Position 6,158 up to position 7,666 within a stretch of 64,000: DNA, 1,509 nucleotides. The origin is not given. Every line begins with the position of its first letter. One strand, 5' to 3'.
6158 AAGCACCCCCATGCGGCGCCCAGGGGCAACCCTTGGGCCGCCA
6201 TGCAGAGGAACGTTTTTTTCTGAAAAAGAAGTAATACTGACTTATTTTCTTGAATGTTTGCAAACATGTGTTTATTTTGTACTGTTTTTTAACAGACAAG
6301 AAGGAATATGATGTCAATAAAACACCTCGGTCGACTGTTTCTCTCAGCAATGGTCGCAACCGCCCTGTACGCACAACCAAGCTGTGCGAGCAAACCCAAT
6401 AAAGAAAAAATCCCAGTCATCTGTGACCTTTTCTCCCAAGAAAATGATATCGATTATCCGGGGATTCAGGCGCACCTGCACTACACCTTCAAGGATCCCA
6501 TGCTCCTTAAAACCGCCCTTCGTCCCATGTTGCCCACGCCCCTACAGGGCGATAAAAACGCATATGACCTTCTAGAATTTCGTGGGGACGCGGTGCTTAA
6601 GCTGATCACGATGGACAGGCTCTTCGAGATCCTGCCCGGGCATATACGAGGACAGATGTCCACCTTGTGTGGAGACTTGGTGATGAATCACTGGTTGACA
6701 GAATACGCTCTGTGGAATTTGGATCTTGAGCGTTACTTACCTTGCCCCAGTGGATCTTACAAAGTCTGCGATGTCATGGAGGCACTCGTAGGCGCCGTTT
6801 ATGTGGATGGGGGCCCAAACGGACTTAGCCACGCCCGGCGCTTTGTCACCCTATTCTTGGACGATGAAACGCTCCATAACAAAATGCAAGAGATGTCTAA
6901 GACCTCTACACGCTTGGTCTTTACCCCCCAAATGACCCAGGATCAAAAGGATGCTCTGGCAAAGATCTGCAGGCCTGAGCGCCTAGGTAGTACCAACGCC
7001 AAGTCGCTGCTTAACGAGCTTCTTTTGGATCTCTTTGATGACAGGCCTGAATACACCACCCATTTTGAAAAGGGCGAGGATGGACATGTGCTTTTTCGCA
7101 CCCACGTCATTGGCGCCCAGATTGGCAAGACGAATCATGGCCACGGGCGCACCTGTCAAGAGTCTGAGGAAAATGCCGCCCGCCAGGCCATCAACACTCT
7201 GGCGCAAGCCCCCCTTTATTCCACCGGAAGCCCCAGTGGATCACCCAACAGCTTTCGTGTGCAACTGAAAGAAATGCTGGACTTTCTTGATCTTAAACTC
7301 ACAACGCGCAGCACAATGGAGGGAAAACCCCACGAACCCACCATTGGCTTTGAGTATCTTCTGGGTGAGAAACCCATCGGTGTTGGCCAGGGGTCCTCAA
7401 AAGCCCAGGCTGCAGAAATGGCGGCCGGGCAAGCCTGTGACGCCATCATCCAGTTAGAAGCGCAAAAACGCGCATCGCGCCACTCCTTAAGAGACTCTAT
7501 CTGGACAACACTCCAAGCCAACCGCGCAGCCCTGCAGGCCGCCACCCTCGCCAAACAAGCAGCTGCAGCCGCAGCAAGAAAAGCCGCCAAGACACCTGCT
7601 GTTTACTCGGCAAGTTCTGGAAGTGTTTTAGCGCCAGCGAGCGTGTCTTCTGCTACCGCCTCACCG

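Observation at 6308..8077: Exported RNase III paralog with two dsRBDs and a long disordered tail: a candidate host-dsRNA-targeting effector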

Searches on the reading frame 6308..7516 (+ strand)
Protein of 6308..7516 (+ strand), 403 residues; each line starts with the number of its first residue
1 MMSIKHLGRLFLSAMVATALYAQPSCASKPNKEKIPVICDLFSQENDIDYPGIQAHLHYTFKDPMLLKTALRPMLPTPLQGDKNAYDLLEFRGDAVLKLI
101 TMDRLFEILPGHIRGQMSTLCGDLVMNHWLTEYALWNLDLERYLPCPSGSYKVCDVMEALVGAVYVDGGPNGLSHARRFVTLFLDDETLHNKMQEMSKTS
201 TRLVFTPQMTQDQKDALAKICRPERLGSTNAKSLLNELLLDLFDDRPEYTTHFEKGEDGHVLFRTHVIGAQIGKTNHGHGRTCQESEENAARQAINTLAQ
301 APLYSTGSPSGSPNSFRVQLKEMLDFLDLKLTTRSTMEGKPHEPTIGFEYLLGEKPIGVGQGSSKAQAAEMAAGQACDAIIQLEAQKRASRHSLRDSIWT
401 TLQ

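Call 11: find_homologous_proteins(query=window:6308-7516:+, max_evalue=0.01)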
Query seq(403 aa) (403 aa): 10 proteins with E <= 0.01 among 3865 candidates.
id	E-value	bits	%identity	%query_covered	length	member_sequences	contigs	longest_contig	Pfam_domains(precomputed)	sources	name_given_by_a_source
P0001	2.7e-273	924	100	100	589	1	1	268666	PF00636.32,PF14622.12,PF00035.33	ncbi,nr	ncbi:MAG: hypothetical protein C0514_02295 [Candidatus Puniceispirillum sp.]|nr:hypothetical protein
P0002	2.0e-109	384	50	94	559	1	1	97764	PF00636.32,PF14622.12,PF00035.33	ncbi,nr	ncbi:MAG: hypothetical protein C0514_08235 [Candidatus Puniceispirillum sp.]|nr:hypothetical protein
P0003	9.1e-107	375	48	94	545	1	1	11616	PF00636.32,PF14622.12,PF00035.33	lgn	-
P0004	3.2e-105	370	48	96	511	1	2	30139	PF00636.32,PF14622.12,PF00035.33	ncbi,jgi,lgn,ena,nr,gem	ncbi:MAG: hypothetical protein LCH26_04375 [Proteobacteria bacterium]|nr:hypothetical protein [Pseud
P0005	1.6e-73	266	38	94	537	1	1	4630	PF00636.32,PF14622.12,PF00035.33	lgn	-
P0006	8.2e-51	191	34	92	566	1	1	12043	PF00636.32,PF14622.12,PF00035.33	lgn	-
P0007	2.1e-9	55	36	32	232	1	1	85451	PF00636.32,PF14622.12,PF00035.33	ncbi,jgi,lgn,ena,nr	ncbi:MAG: ribonuclease III [Coriobacteriia bacterium]|nr:ribonuclease III [Coriobacteriia bacterium]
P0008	1.6e-8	52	34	32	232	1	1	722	PF00636.32,PF14622.12,PF00035.33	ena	-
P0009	1.0e-6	46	32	30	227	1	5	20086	PF00636.32,PF14622.12,PF00035.33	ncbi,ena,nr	ncbi:MAG: ribonuclease III [Rhodospirillaceae bacterium]|nr:ribonuclease III [Rhodospirillaceae bact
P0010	1.5e-5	42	37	29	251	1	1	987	PF00636.32,PF14622.12,PF00035.33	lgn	-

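Call 18: find_related_loci(query=A2, collection=genome_contigs, flank=10000)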
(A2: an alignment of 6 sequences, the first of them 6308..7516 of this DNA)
Query A2 (403 aa) in genome_contigs; peptide patterns used: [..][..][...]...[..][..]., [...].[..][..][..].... (x = any residue, [..] = any of these).
61 stretches matched a pattern; 1 encode a relative of the query (tblastn E <= 1e-3); 1 distinct loci.
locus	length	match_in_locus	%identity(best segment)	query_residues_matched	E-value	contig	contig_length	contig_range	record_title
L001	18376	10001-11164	48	11-395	1e-108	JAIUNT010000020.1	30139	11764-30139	MAG: Proteobacteria bacterium isolate CAED1 spades-bin.33~NODE_2110_length_30139_cov_1.2459, whole genome shotgun sequen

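Call 22: find_encoding_contigs(protein=P0003, flank=10000, max_places=3)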
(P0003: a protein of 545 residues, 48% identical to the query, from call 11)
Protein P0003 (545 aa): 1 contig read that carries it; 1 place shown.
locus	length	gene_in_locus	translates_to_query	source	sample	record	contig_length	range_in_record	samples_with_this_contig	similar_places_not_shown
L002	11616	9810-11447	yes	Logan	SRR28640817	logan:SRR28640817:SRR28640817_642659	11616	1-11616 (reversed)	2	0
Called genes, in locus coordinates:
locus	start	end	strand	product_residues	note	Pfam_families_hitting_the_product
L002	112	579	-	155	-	PF00293:NUDIX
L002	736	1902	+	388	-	PF00149:Metallophos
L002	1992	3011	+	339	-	PF16868:NMT1_3 (faint), PF00497:SBP_bac_3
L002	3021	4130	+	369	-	PF00528:BPD_transp_1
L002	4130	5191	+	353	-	PF00528:BPD_transp_1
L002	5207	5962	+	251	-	PF00005:ABC_tran, PF02463:SMC_N (faint), PF13401:AAA_22 (weak), PF13304:AAA_21 (weak)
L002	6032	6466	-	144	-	-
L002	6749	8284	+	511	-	-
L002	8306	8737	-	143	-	PF01381:HTH_3 (weak), PF13443:HTH_26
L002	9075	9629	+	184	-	-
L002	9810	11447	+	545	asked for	PF14622:Ribonucleas_3_3 (weak), PF00636:Ribonuclease_3, PF00035:dsrm (faint)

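Call 23: find_encoding_contigs(protein=P0006, flank=10000, max_places=3)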
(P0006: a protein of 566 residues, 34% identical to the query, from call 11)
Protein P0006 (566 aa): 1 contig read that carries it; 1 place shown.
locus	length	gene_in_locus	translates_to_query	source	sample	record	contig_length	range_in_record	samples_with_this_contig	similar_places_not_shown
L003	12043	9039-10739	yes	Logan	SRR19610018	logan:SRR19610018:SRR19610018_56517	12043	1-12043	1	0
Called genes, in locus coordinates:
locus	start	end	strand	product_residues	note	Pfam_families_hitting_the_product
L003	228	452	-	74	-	-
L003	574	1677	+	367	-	PF02350:Epimerase_2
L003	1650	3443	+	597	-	PF02463:SMC_N (faint), PF00664:ABC_membrane, PF00005:ABC_tran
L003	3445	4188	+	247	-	PF04029:2-ph_phosp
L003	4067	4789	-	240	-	PF22537:WbmS-like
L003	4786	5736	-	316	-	PF04055:Radical_SAM, PF13353:Fer4_12 (weak)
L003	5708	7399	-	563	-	PF13439:Glyco_transf_4, PF00534:Glycos_transf_1, PF13692:Glyco_trans_1_4, PF08282:Hydrolase_3 (weak)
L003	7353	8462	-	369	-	PF00534:Glycos_transf_1, PF13692:Glyco_trans_1_4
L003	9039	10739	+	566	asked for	PF14622:Ribonucleas_3_3 (weak), PF00636:Ribonuclease_3, PF00035:dsrm (faint)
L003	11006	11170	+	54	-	-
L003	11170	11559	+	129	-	-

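Call 24: find_encoding_contigs(protein=P0005, flank=10000, max_places=3)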
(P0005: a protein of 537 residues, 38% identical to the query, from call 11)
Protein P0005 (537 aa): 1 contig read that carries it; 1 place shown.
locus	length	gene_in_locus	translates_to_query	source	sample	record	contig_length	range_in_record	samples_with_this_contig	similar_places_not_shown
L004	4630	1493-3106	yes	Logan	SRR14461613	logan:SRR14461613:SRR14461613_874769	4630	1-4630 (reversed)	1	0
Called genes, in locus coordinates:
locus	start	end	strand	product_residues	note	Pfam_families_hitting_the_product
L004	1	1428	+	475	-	?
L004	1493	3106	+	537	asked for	PF00636:Ribonuclease_3, PF14622:Ribonucleas_3_3 (weak), PF00035:dsrm (faint)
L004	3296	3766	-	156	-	-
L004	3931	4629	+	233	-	?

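Call 30: search_protein_representatives(alignment_id=A2)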
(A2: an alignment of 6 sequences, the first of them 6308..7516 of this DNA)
Query: 6 sequences, 400 profile positions. Proteins with E-value up to 0.001 (for the whole library): 14269; up to 1e-10: 3780; up to 1e-30: 33. The best 150 are listed.
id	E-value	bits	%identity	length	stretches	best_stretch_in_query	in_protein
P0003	1.8e-209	712.1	-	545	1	1-400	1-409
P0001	6.1e-191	651.1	-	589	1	1-399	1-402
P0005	8.8e-180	614.4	-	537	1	12-400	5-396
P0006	4.3e-176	602.2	-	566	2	4-400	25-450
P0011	4.7e-156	536.2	-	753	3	27-380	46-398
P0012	5.2e-146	503.2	-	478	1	4-399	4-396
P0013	5.0e-127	440.7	-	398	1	12-400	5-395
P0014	2.6e-124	431.7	-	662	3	31-384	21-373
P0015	7.6e-124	430.2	-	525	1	15-399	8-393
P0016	1.7e-113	396.1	-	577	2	5-385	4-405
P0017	4.3e-113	394.8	-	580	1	8-397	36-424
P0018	5.5e-113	394.4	-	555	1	1-395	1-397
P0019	2.6e-112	392.2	-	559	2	21-386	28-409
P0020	1.6e-111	389.6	-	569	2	26-383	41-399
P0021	4.3e-111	388.2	-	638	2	7-399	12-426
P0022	1.0e-108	380.3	-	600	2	15-387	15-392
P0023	1.0e-105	370.4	-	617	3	28-391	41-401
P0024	1.6e-104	366.5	-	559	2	8-384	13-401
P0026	6.3e-103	361.3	-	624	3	9-386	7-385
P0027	4.6e-102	358.4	-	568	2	29-377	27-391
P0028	7.0e-100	351.2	-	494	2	25-384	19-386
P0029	1.3e-97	343.8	-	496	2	17-396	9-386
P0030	1.6e-93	330.3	-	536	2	10-382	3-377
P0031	1.2e-74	268.2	-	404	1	15-378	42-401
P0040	1.2e-27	113.3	-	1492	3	87-180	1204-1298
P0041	3.0e-27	112.1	-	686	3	51-165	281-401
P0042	5.8e-26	107.8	-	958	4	53-184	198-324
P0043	2.6e-25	105.7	-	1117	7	258-380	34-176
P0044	1.9e-24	102.8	-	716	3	53-176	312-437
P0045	2.4e-24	102.5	-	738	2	55-181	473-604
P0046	2.5e-24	102.5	-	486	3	43-190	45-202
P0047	5.8e-24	101.3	-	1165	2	49-220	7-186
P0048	7.9e-24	100.8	-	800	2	51-174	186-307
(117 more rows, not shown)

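Call 34: predict_structure(alignment_id=A2)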
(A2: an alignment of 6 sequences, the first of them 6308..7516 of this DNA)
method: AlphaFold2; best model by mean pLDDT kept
length: 403 residues; sequences in the alignment: 6
mean_pLDDT: 70.5   pTM: 0.58
mean pLDDT of the five models: 70.5, 61.3, 59.1, 53.6, 52.3
residues with pLDDT >= 90: 33; 70-90: 200; 50-70: 109; < 50: 61
segments of 3 or more residues with pLDDT < 50: 1-45, 389-403
pLDDT, mean of each block of 10 residues (from residue 1): 40 38 31 32 52 73 89 79 90 84 69 62 63 60 60 82 93 85 67 64 56 81 78 88 76 80 76 71 87 83 69 79 80 76 75 84 89 88 65 38 32
secondary structure, 60 per line:
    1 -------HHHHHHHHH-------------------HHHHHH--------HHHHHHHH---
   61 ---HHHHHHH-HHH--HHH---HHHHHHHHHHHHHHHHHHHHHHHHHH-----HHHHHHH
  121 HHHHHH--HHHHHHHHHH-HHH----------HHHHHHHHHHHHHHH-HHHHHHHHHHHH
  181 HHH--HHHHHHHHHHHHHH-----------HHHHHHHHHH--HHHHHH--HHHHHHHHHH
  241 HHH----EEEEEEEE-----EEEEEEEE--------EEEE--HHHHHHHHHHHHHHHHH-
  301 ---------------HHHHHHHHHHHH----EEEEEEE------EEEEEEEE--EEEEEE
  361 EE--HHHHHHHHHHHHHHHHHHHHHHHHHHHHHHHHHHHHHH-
elements in order: H8-16 H36-41 H50-57 H64-70 H83-108 H114-126 H129-138 H153-167 H169-183 H186-199 H211-220 H223-228 H231-243 E248-255 E261-268 E277-280 H283-299 H316-327 E332-338 E345-352 E355-362 H365-402

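Call 36: list_cluster_members(proteins=[P0011, P0012, P0015, P0016, P0017, P0018, P0019, P0020, P0021, P0023])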
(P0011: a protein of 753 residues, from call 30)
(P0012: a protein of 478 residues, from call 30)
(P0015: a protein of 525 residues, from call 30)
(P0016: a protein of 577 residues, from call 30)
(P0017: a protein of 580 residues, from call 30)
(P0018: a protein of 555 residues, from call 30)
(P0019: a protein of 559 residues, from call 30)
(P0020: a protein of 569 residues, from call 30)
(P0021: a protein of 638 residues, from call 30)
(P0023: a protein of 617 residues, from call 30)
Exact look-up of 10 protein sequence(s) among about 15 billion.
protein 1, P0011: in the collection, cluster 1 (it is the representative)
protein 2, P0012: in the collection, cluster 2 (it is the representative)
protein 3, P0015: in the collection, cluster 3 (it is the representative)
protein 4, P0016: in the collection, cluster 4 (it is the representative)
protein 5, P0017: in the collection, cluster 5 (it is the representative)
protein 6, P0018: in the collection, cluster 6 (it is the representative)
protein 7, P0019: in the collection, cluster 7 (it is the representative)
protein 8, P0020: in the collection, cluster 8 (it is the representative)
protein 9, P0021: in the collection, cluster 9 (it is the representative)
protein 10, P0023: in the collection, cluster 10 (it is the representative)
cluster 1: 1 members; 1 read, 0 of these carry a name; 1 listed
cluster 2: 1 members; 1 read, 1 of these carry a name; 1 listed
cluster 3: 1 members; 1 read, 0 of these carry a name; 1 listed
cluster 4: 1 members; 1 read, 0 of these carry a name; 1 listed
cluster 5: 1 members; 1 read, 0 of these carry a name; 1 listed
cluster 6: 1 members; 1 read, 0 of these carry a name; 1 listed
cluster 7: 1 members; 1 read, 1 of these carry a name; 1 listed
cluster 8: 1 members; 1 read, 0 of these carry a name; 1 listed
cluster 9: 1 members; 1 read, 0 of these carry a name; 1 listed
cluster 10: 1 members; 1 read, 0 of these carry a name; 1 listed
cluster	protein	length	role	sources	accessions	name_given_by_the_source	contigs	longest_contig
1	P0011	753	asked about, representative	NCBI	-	-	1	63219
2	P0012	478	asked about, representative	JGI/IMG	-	ribonuclease-3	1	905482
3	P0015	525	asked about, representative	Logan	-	-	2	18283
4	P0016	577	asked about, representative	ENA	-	-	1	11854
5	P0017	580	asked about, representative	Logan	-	-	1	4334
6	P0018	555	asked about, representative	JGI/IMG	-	-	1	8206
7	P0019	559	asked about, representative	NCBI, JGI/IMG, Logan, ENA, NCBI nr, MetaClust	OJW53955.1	MAG: hypothetical protein BGO67_07775 [Alphaproteobacteria bacterium 41-28] | \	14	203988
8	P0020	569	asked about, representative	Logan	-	-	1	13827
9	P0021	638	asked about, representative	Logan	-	-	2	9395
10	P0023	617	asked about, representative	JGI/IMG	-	-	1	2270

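Call 37: fold_search(model_id=the predicted structure, library=pdb)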
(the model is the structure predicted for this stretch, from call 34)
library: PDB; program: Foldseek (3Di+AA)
matches with E <= 10: 968; with E <= 0.001: 82
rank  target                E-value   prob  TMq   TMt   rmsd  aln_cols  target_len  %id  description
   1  1yz9_B                6.4e-11  1.00  0.31  0.54  17.9       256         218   23  Crystal structure of RNase III mutant E110Q from Aquifex aeolicus complexed with double stranded RNA at 2.1-Angstrom R (released 2005-11-22)
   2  1rc7_A                1.7e-10  1.00  0.31  0.53  17.4       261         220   22  Crystal structure of RNase III Mutant E110K from Aquifex Aeolicus complexed with ds-RNA at 2.15 Angstrom Resolution (released 2004-03-30)
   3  2nug_B                2.0e-10  1.00  0.31  0.54  15.3       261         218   22  Crystal structure of RNase III from Aquifex aeolicus complexed with ds-RNA at 1.7-Angstrom Resolution (released 2007-11-20)
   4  1yz9_A                3.3e-10  1.00  0.30  0.52  18.4       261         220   22  Crystal structure of RNase III mutant E110Q from Aquifex aeolicus complexed with double stranded RNA at 2.1-Angstrom R (released 2005-11-22)
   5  2ez6_A                4.3e-10  1.00  0.30  0.53  16.1       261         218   21  Crystal structure of Aquifex aeolicus RNase III (D44N) complexed with product of double-stranded RNA processing (released 2006-02-07)
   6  2nug_A                5.0e-10  1.00  0.31  0.55  15.4       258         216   22  Crystal structure of RNase III from Aquifex aeolicus complexed with ds-RNA at 1.7-Angstrom Resolution (released 2007-11-20)
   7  1yyw_A                1.2e-09  1.00  0.27  0.48  16.9       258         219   24  Crystal structure of RNase III from Aquifex aeolicus complexed with double stranded RNA at 2.8-Angstrom Resolution (released 2005-11-22)
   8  1yyo_B                2.2e-09  1.00  0.30  0.53  16.7       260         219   22  Crystal structure of RNase III mutant E110K from Aquifex aeolicus complexed with double-stranded RNA at 2.9-Angstrom R (released 2005-11-22)
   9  1yyw_C                4.3e-09  1.00  0.29  0.51  16.2       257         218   22  Crystal structure of RNase III from Aquifex aeolicus complexed with double stranded RNA at 2.8-Angstrom Resolution (released 2005-11-22)
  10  2nue_A                7.1e-09  1.00  0.30  0.52  16.7       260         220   22  Crystal structure of RNase III from Aquifex aeolicus complexed with ds-RNA at 2.9-Angstrom Resolution (released 2007-11-20)
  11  1yyk_A                7.1e-09  1.00  0.27  0.47  17.7       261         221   23  Crystal structure of RNase III from Aquifex Aeolicus complexed with double-stranded RNA at 2.5-angstrom resolution (released 2005-11-22)
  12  5b16_A                1.5e-08  1.00  0.28  0.16  18.7       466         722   16  X-ray structure of DROSHA in complex with the C-terminal tail of DGCR8. (released 2016-02-03)
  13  9asm_A                1.7e-08  1.00  0.28  0.13  19.2       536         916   15  Human Drosha and DGCR8 in complex with Pri-let-7f1 (released 2024-09-04)
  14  2nue_B                2.9e-08  1.00  0.30  0.52  17.6       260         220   22  Crystal structure of RNase III from Aquifex aeolicus complexed with ds-RNA at 2.9-Angstrom Resolution (released 2007-11-20)
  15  1o0w_A                6.7e-08  1.00  0.28  0.45  14.1       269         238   22  Crystal structure of Ribonuclease III (TM1102) from Thermotoga maritima at 2.0 A resolution (released 2002-11-13)
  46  1jfz_A                1.2e-05  1.00  0.31  0.76   3.3       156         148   26  Crystal Structure of MN(II)-Complex of RNAse III Endonuclease Domain from Aquifex Aeolicus at 2.10 Angstrom Resolution (released 2001-12-19)
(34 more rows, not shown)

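Call 44: find_related_loci(query=A2, collection=viral_contigs, flank=10000)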
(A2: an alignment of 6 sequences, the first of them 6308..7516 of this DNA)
Query A2 (403 aa) in viral_contigs; peptide patterns used: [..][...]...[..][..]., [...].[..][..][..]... (x = any residue, [..] = any of these).
98 stretches matched a pattern, but none encodes a relative of the query by tblastn (E <= 1e-3).

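Call 45: find_related_loci(query=A2, collection=metagenome_contigs, flank=10000)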
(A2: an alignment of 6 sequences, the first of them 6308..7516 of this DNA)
Query A2 (403 aa) in metagenome_contigs; peptide patterns used: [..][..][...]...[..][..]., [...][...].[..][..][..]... (x = any residue, [..] = any of these).
144 stretches matched a pattern; 1 encode a relative of the query (tblastn E <= 1e-3); 1 distinct loci.
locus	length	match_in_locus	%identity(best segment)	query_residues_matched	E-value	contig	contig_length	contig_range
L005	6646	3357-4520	48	11-395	4e-109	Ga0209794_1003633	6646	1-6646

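Call 48: list_cluster_members(proteins=[P0013, P0014, P0022, P0024, P0026, P0027, P0028, P0029, P0030, P0031])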
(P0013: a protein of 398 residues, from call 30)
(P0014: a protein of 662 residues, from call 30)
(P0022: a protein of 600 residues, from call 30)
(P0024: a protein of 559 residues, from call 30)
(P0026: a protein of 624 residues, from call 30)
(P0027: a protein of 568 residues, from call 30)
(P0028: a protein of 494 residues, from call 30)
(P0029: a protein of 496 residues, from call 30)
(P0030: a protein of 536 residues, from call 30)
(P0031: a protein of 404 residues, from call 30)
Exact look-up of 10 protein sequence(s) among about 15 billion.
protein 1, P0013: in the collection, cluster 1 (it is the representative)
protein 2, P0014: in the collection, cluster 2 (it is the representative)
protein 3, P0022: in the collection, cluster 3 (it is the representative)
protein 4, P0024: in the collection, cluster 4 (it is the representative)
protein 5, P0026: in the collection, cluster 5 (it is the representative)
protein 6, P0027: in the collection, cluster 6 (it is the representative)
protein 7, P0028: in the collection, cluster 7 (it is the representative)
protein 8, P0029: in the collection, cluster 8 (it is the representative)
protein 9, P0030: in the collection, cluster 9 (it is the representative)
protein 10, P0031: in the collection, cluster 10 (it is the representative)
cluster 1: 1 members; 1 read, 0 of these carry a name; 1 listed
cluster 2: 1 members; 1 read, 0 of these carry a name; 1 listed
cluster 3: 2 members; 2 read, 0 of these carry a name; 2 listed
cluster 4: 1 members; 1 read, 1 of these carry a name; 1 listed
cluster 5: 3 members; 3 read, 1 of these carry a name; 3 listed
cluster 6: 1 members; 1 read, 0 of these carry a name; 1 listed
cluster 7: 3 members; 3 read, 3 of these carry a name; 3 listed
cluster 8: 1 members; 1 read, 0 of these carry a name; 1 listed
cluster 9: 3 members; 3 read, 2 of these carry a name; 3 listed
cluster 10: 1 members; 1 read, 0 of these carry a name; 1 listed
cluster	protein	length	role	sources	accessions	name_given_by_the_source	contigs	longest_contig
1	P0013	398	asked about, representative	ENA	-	-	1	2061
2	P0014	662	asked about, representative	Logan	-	-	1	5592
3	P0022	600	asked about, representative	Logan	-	-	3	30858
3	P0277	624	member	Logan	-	-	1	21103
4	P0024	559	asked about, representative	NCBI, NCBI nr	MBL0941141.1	MAG: hypothetical protein IBJ00_00165 [Alphaproteobacteria bacterium] | hypothetical protein [Alphaproteobacteria bacterium]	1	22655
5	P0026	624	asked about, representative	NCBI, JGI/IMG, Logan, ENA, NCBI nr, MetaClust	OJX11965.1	MAG: hypothetical protein BGO77_04900 [Caedibacter sp. 37-49] | \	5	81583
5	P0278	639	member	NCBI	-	-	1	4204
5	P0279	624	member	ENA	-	-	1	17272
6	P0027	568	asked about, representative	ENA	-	-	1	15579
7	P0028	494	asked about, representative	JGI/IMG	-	dsRNA-specific ribonuclease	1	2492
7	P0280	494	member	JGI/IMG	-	dsRNA-specific ribonuclease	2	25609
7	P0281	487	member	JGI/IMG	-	dsRNA-specific ribonuclease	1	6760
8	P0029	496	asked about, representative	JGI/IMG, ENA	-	-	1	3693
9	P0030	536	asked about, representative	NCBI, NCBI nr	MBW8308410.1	MAG: hypothetical protein K0M45_02005 [Candidatus Paracaedibacteraceae bacterium] | hypothetical protein [Candidatus Paracaedibacteraceae bacterium]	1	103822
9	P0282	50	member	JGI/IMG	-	hypothetical protein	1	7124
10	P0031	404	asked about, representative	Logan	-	-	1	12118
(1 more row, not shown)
